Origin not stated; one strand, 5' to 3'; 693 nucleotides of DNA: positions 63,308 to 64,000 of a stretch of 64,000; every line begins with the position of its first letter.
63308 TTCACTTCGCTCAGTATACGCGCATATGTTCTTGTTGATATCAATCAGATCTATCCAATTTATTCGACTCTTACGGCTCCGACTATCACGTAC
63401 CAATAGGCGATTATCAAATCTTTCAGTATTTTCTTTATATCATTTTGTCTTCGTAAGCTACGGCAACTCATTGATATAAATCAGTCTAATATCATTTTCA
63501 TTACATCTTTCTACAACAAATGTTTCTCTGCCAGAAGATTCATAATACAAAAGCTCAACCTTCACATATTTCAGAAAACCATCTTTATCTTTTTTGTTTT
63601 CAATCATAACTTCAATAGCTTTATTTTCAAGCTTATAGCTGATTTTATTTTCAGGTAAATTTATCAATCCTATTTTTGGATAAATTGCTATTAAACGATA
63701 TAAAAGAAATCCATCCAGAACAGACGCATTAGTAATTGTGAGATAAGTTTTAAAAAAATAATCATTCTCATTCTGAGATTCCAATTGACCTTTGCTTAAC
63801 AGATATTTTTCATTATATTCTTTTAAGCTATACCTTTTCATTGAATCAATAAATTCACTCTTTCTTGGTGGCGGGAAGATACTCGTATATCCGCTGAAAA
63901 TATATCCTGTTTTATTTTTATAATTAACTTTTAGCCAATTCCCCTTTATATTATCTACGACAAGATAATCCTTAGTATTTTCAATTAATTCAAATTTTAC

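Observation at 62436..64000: AT-rich, gene-poor right edge with a holin-like small membrane protein and an SH3b-like protein: possible lysis-cassette remnant or island boundary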

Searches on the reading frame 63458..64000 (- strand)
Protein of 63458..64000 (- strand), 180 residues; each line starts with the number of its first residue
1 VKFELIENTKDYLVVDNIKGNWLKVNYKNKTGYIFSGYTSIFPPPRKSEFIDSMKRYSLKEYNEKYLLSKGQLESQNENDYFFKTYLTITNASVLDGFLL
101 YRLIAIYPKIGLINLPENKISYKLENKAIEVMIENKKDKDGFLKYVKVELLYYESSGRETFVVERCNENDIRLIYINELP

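Call 7: search_protein_families(library=pfam, proteins=[window:63458-64000:-], max_evalue=1)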
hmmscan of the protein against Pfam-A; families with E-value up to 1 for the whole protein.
window:63458-64000:- (180 aa): 1 family
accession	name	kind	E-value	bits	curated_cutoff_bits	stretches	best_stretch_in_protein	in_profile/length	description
PF08239.17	SH3_3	-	0.00025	21.6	27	1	19-39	31-53/54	Bacterial SH3 domain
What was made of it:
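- Checked: The truncated ORF 63458-64000 (-) has a partial SH3_3 match inside the window (21.6 bits, call 7).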

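Call 8: search_protein_families(library=phrogs, proteins=[window:63458-64000:-], max_evalue=1)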
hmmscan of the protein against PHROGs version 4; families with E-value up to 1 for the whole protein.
window:63458-64000:- (180 aa): 0 families
